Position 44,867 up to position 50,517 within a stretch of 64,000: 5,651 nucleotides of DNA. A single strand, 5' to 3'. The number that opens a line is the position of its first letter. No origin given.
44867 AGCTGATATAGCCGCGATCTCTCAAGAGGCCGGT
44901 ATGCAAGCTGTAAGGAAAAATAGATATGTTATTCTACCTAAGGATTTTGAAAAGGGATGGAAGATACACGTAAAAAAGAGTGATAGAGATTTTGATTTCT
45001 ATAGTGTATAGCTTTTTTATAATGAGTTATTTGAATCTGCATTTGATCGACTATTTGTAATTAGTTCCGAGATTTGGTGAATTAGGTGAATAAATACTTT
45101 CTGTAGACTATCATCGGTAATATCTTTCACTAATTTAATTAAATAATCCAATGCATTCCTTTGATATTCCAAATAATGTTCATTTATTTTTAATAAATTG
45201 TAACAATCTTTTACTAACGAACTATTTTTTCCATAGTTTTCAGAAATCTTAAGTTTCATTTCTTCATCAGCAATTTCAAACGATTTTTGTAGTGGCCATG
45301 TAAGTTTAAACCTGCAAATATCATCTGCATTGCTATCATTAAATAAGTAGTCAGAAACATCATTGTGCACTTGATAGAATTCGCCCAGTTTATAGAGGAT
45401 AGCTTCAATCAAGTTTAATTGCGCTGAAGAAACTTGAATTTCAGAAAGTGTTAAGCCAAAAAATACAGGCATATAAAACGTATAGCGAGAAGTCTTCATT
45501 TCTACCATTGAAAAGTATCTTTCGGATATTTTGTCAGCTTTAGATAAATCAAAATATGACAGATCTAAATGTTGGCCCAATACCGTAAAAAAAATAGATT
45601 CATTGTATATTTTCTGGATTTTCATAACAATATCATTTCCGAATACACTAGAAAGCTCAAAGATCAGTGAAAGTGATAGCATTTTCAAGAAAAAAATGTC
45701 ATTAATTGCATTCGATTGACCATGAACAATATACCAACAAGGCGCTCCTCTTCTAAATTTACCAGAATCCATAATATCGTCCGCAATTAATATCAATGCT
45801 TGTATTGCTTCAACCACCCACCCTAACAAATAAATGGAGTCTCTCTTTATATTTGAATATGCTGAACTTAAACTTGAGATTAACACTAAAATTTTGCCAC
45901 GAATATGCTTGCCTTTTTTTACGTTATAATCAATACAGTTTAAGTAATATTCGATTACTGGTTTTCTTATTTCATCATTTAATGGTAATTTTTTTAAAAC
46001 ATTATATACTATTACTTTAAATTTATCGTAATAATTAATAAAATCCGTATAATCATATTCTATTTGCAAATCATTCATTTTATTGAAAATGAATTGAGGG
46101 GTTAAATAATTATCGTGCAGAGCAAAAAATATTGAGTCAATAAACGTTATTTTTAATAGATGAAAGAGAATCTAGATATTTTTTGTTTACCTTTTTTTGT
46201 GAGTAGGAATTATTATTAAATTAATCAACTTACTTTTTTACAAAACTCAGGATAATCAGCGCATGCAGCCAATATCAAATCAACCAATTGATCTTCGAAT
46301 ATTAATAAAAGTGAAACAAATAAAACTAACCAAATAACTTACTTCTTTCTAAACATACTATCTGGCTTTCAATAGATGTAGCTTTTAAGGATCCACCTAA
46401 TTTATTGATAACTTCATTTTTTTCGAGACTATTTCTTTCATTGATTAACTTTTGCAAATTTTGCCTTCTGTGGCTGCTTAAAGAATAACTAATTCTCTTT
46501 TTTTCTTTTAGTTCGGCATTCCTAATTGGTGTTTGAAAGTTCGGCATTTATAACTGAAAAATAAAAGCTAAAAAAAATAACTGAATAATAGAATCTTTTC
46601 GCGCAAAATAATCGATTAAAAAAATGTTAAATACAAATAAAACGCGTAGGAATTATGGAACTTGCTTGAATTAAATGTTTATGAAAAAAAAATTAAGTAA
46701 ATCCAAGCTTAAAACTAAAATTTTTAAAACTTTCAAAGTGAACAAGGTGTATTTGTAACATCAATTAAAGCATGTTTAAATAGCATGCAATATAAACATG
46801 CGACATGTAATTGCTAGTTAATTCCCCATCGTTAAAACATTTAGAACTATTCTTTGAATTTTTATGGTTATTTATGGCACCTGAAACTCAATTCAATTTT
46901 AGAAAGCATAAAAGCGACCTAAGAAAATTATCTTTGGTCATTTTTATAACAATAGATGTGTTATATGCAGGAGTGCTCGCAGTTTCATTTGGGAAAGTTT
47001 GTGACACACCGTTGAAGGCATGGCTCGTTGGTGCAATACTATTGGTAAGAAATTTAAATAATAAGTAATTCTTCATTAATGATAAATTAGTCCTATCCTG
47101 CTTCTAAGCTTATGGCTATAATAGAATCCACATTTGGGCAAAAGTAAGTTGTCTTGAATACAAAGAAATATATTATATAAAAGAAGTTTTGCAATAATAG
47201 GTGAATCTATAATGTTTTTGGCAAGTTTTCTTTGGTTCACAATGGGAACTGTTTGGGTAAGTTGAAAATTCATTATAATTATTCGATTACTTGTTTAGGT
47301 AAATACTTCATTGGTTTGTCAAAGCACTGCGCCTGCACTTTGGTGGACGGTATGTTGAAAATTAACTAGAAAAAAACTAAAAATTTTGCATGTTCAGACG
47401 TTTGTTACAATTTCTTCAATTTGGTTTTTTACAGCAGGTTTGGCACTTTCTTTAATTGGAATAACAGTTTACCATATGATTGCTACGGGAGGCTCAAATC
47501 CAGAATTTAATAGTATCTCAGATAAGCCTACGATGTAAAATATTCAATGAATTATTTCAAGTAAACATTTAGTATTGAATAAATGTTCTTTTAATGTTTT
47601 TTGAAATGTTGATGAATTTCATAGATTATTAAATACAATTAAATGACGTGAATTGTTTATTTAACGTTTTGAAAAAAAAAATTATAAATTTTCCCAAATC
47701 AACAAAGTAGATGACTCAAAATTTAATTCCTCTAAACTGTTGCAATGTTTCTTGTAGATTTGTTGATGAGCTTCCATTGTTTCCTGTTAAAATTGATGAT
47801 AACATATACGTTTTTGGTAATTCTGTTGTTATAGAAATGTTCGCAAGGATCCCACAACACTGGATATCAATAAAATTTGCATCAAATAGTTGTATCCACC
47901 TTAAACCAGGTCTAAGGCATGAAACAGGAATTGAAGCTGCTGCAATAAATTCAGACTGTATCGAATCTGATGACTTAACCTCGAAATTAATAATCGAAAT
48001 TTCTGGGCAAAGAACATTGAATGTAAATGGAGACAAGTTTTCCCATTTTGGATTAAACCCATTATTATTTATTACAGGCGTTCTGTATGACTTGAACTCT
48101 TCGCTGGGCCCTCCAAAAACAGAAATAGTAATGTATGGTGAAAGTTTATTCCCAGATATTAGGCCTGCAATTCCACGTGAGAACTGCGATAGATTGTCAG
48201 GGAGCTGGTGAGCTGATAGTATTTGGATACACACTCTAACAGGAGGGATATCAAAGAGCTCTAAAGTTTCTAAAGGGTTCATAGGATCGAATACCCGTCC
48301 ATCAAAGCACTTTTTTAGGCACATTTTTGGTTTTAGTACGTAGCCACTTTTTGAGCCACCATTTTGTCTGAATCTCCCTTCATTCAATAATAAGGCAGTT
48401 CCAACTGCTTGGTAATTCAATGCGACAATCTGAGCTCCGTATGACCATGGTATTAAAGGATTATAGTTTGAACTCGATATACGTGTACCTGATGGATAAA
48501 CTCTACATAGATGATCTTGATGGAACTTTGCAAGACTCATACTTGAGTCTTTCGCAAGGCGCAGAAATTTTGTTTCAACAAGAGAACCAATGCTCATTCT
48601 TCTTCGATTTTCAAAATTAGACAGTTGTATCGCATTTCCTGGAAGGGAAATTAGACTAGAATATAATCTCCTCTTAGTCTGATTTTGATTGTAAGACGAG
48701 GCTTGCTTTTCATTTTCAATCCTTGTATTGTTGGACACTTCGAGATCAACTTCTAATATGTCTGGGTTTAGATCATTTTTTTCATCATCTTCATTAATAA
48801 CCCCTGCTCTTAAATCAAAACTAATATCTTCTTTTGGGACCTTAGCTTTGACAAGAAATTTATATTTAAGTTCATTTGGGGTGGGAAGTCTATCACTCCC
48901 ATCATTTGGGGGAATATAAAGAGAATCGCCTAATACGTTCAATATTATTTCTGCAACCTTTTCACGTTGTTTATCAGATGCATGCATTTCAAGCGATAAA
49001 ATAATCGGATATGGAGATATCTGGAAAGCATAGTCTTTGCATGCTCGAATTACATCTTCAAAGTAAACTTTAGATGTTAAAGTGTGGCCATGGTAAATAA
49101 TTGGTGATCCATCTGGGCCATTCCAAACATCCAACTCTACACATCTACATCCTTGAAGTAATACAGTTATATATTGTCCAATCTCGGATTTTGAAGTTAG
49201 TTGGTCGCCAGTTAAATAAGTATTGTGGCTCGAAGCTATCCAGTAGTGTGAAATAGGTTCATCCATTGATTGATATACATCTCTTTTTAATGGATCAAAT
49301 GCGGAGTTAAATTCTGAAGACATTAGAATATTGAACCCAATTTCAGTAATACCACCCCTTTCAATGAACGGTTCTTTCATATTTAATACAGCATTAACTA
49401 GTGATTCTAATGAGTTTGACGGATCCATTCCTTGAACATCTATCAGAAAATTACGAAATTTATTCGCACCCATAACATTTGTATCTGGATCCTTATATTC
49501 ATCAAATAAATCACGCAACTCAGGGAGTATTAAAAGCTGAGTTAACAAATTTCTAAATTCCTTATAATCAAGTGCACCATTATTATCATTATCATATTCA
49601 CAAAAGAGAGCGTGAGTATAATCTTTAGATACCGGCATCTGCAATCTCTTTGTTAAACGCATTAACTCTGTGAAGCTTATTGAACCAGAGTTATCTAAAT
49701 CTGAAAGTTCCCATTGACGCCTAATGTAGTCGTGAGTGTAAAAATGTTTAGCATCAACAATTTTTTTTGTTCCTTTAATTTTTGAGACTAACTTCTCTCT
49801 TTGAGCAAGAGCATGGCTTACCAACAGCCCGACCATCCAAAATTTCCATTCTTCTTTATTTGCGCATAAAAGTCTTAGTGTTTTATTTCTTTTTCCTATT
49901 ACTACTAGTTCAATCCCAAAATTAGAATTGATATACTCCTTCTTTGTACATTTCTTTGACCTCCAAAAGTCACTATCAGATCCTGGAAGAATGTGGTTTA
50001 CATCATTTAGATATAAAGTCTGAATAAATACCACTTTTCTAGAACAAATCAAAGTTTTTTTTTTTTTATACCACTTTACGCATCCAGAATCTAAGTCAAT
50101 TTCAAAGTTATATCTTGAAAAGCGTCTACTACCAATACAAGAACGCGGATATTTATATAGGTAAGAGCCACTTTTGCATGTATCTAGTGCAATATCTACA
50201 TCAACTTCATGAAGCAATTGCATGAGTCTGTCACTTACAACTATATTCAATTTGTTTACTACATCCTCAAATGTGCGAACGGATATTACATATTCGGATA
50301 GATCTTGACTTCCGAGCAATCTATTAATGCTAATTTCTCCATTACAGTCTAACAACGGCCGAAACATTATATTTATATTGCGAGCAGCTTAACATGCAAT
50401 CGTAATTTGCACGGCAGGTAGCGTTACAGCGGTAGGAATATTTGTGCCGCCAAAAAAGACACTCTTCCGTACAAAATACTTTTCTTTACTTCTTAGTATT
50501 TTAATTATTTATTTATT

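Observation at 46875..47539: Five-exon micro-gene with four introns of 56-85 nt inside a 670-bp span, invisible to ORF scanning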

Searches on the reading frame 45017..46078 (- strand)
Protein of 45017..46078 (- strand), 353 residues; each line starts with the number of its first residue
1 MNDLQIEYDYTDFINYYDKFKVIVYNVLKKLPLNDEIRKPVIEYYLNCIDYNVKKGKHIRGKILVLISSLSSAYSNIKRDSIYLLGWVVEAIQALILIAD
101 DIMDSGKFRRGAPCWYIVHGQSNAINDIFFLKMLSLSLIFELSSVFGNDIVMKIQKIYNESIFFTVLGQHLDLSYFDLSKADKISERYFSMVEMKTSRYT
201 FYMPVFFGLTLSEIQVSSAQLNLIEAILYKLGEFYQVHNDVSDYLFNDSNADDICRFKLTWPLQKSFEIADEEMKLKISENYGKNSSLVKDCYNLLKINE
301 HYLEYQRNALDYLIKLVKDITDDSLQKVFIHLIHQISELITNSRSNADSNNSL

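Call 8: search_protein_families(library=pfam, max_evalue=10, proteins=[window:45017-46078:-])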
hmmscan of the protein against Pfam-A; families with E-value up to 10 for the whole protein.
window:45017-46078:- (353 aa): 2 families
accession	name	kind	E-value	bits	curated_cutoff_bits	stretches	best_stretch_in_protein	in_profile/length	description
PF00348.22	polyprenyl_synt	-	4.7e-47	160.7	27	1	45-294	4-249/251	Polyprenyl synthetase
PF12333.14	Ipi1_N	-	0.017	16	24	1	58-95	6-43/100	Rix1 complex component involved in 60S ribosome maturation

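Call 9: list_cluster_members(proteins=[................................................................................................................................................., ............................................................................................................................, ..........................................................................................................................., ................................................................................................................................, window:46874-47065:+, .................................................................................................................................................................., window:45017-46075:-, window:47716-50364:-])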
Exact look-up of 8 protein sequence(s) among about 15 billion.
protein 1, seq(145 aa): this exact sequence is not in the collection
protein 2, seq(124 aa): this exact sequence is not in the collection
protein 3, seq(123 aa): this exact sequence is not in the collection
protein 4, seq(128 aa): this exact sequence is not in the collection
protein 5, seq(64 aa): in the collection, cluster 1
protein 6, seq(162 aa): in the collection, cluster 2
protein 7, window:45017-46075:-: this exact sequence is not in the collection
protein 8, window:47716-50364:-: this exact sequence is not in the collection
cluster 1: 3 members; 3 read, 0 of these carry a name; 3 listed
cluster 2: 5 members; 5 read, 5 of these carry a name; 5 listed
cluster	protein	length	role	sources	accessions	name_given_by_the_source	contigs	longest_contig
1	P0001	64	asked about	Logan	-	-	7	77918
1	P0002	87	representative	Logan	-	-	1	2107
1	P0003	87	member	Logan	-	-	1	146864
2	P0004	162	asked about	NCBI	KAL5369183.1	hypothetical protein CPHLJ_4g2555 [Cryptosporidium parvum]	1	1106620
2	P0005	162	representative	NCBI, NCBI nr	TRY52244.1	Uncharacterized protein CTYZ_00002013 [Cryptosporidium tyzzeri]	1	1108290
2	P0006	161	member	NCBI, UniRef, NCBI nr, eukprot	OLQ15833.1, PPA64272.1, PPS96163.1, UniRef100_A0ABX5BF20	hypothetical protein ChUKH1_03865 [Cryptosporidium hominis] | MARVEL domain-containing protein n=1 Tax=Cryptosporidium hominis TaxID=237895 ... | putative integral membrane protein [Cryptosporidium hominis]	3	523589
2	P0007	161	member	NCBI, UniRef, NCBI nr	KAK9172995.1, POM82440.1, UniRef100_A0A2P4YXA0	hypothetical protein CmeUKMEL1_02405 [Cryptosporidium meleagridis] | Integral membrane protein n=1 Tax=Cryptosporidium meleagridis TaxID=93969 ...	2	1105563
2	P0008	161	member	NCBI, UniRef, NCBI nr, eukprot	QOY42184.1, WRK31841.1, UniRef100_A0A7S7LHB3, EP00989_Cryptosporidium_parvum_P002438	Uncharacterized protein cpbgf_4002560 [Cryptosporidium parvum] | MARVEL domain-containing protein n=1 Tax=Cryptosporidium parvum TaxID=5807 ... | Uncharacterized protein CPATCC_0020110 [Cryptosporidium parvum]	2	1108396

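Call 11: search_protein_families(library=pfam, max_evalue=10, proteins=[P0004, P0008])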
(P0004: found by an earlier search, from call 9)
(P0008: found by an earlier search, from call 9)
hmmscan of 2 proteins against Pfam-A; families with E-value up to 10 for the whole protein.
P0004 (162 aa): 1 family
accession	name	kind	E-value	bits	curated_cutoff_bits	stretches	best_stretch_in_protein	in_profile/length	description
PF25799.1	prePAAR_I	-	6.8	7.5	25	0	119-140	31-52/57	Class I prePAAR effector Rhs1 motif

P0008 (161 aa): 0 families

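Call 26: search_protein_families(library=pfam, max_evalue=0.01, proteins=[P0017, P0021, P0023, P0026, P0027, P0031, P0036, P0052, P0101, P0092])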
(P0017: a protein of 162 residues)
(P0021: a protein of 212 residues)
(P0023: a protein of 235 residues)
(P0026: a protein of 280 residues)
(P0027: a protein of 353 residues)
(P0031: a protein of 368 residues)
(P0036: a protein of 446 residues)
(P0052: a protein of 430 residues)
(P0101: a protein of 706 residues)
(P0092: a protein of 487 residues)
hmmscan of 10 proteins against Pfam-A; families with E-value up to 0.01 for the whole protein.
P0017 (162 aa): 0 families

P0021 (212 aa): 0 families

P0023 (235 aa): 0 families

P0026 (280 aa): 0 families

P0027 (353 aa): 0 families

P0031 (368 aa): 0 families

P0036 (446 aa): 0 families

P0052 (430 aa): 0 families

P0101 (706 aa): 0 families

P0092 (487 aa): 0 families

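Call 66: search_protein_families(library=ncbifam, max_evalue=1, proteins=[P0008, P0118, P0024])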
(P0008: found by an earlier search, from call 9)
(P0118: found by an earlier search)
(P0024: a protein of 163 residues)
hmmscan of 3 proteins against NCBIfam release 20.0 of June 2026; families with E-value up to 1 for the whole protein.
P0008 (161 aa): 0 families

P0118 (162 aa): 0 families

P0024 (163 aa): 0 families

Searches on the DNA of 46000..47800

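Call 65: search_rna_families(source=window, start=46000, end=47800, threshold=evalue, max_evalue=0.1)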
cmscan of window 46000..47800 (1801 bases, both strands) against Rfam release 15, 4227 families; matches with E-value up to 0.1: 0.
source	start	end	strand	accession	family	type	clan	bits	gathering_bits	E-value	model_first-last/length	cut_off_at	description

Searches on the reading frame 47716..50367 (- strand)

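Call 8: search_protein_families(library=pfam, max_evalue=10, proteins=[window:47716-50367:-])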
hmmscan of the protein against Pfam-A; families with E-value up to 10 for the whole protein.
window:47716-50367:- (883 aa): 14 families
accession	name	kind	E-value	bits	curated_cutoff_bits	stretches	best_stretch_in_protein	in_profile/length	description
PF00388.25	PI-PLC-X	-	3.3e-60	202.3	23.1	1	368-509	1-143/144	Phosphatidylinositol-specific phospholipase C, X domain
PF00387.25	PI-PLC-Y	-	1.3e-29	103.1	28.8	1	584-681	15-113/114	Phosphatidylinositol-specific phospholipase C, Y domain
PF13499.12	EF-hand_7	-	1.7e-10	41.5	30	2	214-275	3-66/67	EF-hand domain pair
PF00036.39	EF-hand_1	-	1.8e-10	40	25.4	2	254-277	5-28/29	EF hand domain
PF00168.36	C2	-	7.8e-10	39.3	22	1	711-819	2-93/104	C2 domain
PF13405.12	EF-hand_6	-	5.1e-08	32.4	25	2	253-277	4-28/30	EF-hand domain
PF13833.12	EF-hand_8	-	4.5e-07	30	28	2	227-277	2-53/54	EF-hand domain pair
PF13202.12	EF-hand_5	-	9.1e-06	25.4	25.9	2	223-238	9-24/25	EF hand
PF14788.12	EF-hand_10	-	0.0072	16.7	27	1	230-276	2-48/50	EF hand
PF12814.13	Mcp5_PH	-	0.0099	16.6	25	1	60-180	5-112/119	Meiotic cell cortex C-terminal pleckstrin homology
PF16457.11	PH_12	-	0.012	16.5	27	1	117-182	62-127/131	Pleckstrin homology domain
PF23342.1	WDR90_beta-prop_4th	-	0.063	12.8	50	1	572-642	236-308/312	WDR90, 4th beta-propeller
PF12763.14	EH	-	0.092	13.1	22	1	213-239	40-69/101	EH domain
PF03009.23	GDPD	-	0.1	13.2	23.6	1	399-431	16-48/244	Glycerophosphoryl diester phosphodiesterase family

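Call 11: search_protein_families(library=pfam, max_evalue=10, proteins=[P0004, P0008])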
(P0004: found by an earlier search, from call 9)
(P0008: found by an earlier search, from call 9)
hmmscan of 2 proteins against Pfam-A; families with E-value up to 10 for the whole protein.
P0004 (162 aa): 1 family
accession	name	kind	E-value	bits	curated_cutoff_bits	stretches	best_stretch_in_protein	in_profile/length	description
PF25799.1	prePAAR_I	-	6.8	7.5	25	0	119-140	31-52/57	Class I prePAAR effector Rhs1 motif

P0008 (161 aa): 0 families

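Call 26: search_protein_families(library=pfam, max_evalue=0.01, proteins=[P0017, P0021, P0023, P0026, P0027, P0031, P0036, P0052, P0101, P0092])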
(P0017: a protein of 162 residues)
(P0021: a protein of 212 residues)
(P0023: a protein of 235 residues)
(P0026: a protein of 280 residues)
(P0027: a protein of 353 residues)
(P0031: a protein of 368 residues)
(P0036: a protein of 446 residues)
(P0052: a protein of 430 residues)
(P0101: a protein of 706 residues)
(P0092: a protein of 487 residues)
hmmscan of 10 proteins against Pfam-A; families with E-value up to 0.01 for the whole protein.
P0017 (162 aa): 0 families

P0021 (212 aa): 0 families

P0023 (235 aa): 0 families

P0026 (280 aa): 0 families

P0027 (353 aa): 0 families

P0031 (368 aa): 0 families

P0036 (446 aa): 0 families

P0052 (430 aa): 0 families

P0101 (706 aa): 0 families

P0092 (487 aa): 0 families

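Call 66: search_protein_families(library=ncbifam, max_evalue=1, proteins=[P0008, P0118, P0024])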
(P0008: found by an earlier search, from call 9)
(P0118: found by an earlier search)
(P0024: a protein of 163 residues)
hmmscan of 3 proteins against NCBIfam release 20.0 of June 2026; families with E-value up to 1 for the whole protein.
P0008 (161 aa): 0 families

P0118 (162 aa): 0 families

P0024 (163 aa): 0 families
